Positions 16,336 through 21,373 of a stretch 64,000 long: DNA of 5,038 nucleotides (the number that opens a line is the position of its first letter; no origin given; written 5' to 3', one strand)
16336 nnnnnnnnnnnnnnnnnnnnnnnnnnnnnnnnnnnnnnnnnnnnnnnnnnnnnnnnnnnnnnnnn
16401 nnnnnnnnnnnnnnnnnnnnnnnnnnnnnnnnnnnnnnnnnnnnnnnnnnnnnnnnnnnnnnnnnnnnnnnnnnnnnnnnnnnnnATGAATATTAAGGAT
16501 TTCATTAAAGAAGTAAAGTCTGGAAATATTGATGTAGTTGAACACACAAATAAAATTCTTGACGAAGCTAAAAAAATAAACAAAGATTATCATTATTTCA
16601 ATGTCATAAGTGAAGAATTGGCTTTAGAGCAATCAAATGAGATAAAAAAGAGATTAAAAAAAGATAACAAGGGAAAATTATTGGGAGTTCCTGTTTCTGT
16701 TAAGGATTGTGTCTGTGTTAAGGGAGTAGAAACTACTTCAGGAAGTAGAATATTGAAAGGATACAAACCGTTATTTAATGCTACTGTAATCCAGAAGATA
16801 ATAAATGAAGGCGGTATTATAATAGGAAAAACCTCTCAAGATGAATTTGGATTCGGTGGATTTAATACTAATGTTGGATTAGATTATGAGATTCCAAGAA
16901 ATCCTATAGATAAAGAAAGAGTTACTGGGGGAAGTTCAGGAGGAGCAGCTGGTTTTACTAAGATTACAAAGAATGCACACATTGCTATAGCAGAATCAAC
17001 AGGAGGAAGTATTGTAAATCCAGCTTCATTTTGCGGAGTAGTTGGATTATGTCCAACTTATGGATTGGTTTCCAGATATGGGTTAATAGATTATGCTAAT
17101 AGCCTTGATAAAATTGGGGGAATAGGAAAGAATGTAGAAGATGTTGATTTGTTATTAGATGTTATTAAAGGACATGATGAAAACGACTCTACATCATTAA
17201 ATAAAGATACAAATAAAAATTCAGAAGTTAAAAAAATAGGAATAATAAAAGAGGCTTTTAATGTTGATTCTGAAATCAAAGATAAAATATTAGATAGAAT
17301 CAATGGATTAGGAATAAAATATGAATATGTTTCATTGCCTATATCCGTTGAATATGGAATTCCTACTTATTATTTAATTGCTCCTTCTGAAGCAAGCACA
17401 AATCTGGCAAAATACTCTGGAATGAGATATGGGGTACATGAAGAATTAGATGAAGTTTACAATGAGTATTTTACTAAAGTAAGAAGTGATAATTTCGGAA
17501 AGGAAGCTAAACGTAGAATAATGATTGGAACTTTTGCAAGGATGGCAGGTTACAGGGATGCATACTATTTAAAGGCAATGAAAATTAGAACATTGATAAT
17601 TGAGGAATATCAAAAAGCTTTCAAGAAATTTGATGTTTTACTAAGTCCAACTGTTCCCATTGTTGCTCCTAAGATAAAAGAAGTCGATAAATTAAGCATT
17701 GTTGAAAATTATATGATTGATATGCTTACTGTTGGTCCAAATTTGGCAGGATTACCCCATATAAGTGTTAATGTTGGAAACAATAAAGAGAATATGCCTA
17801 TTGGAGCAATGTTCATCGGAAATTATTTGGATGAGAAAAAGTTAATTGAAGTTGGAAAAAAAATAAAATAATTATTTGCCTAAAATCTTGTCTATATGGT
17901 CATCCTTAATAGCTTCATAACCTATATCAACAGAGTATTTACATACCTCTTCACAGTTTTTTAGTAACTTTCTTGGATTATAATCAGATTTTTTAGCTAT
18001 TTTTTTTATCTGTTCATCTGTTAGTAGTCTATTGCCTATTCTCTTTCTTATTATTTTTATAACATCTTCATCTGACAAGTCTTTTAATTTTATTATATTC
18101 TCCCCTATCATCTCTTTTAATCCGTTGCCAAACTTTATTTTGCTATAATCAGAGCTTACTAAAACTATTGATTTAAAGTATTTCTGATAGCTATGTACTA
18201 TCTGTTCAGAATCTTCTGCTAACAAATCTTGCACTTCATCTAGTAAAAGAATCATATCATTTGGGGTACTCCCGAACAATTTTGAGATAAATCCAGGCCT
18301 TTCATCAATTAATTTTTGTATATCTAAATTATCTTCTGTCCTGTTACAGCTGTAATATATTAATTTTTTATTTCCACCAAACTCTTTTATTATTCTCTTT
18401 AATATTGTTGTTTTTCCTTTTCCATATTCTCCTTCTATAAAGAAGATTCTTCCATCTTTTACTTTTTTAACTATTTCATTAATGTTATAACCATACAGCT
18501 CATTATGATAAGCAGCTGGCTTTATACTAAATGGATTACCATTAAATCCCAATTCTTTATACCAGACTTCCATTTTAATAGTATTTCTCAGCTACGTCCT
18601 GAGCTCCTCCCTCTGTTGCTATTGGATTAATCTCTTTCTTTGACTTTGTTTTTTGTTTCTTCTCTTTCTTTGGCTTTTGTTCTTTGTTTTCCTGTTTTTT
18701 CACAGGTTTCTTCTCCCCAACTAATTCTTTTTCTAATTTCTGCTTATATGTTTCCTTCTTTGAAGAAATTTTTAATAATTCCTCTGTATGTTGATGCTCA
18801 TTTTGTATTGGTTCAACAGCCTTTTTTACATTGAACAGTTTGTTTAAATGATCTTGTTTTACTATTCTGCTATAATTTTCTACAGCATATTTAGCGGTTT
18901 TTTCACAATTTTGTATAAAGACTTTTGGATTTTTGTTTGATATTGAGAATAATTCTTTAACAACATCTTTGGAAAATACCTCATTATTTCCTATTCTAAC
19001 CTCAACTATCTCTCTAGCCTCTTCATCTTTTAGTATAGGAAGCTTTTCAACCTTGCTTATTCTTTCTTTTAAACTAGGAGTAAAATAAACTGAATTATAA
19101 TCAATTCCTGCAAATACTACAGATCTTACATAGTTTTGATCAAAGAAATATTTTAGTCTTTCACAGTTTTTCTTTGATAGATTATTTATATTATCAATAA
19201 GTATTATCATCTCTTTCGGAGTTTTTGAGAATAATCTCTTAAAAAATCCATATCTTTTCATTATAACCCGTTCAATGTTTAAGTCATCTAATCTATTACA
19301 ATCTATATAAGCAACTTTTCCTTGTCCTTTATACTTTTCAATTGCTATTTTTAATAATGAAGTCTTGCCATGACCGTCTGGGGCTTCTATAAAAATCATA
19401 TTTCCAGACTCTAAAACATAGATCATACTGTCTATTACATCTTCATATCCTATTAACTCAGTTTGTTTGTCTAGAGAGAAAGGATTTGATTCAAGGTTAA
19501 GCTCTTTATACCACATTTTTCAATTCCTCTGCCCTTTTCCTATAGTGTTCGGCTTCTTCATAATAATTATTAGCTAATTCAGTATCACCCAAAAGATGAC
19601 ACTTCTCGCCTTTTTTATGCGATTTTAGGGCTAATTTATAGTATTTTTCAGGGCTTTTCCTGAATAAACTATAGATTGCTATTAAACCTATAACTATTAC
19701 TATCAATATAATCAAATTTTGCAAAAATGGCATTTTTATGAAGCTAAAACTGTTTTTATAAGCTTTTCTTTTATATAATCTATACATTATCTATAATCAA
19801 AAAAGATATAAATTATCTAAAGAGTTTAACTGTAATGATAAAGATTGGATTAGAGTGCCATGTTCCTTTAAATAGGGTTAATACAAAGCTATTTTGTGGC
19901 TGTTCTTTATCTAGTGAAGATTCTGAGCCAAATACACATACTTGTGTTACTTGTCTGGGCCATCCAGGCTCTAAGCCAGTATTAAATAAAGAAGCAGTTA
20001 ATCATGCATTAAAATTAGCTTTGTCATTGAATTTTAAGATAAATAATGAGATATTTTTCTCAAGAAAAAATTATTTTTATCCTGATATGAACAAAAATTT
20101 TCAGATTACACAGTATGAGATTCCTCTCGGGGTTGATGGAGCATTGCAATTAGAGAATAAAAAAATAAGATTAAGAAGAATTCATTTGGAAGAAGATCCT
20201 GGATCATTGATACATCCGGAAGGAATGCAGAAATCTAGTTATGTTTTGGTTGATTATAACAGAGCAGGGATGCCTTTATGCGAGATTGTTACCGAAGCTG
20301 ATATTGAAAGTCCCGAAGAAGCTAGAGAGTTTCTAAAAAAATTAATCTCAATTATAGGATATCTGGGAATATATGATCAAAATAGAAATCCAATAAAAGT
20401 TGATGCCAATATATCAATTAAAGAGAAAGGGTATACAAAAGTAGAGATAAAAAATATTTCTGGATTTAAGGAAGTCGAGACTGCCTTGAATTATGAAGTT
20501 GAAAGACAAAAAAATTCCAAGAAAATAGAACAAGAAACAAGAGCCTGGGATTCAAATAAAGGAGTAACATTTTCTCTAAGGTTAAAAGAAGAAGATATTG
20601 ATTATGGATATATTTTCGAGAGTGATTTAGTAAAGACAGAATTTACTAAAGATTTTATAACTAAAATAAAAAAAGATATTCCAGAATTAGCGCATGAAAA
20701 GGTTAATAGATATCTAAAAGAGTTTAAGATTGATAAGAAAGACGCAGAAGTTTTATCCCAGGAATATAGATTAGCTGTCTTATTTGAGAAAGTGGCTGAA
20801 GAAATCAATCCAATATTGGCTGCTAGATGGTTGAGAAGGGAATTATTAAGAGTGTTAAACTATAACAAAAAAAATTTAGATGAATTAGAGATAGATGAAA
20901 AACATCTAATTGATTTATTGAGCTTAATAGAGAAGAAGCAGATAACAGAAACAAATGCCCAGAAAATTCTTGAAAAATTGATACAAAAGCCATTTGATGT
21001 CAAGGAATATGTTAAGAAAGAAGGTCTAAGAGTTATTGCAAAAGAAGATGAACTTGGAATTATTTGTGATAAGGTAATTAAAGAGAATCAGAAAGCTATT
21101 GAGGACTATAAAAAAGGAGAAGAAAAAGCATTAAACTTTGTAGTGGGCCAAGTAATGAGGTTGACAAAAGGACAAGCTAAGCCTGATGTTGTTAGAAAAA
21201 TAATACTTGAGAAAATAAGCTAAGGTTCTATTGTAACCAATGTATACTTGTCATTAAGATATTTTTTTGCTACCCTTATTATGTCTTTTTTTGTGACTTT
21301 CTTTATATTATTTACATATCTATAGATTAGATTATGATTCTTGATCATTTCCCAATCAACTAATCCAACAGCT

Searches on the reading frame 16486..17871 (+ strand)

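Call 38: search_protein_families(library=pfam, proteins=[window:16486-17871:+], max_evalue=0.00001)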
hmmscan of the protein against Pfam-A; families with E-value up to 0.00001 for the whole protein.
window:16486-17871:+ (461 aa): 1 family
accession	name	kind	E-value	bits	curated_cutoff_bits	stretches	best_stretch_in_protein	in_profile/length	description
PF01425.27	Amidase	-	1.2e-106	357.9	27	1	20-453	2-444/445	Amidase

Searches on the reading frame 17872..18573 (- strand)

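Call 35: search_protein_families(library=pfam, proteins=[window:17872-18573:-], max_evalue=0.00001)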
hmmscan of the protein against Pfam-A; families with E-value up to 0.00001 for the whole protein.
window:17872-18573:- (233 aa): 2 families
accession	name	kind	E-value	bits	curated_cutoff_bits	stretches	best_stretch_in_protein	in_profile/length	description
PF13173.12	AAA_14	-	2.4e-07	31.2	27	1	42-133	3-88/129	AAA domain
PF25199.1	nSTAND_NTPase5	-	8e-06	26.2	34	0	36-135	36-125/145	Novel STAND NTPase 5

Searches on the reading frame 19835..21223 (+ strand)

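Call 38: search_protein_families(library=pfam, proteins=[window:19835-21223:+], max_evalue=0.00001)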
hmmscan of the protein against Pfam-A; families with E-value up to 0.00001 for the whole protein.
window:19835-21223:+ (462 aa): 2 families
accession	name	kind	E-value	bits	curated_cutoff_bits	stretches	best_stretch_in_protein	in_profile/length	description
PF02934.20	GatB_N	-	3.1e-90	302.6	23.4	1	3-275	2-276/277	GatB/GatE catalytic domain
PF02637.23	GatB_Yqey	-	2.1e-40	138.4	27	1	316-461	2-148/148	GatB domain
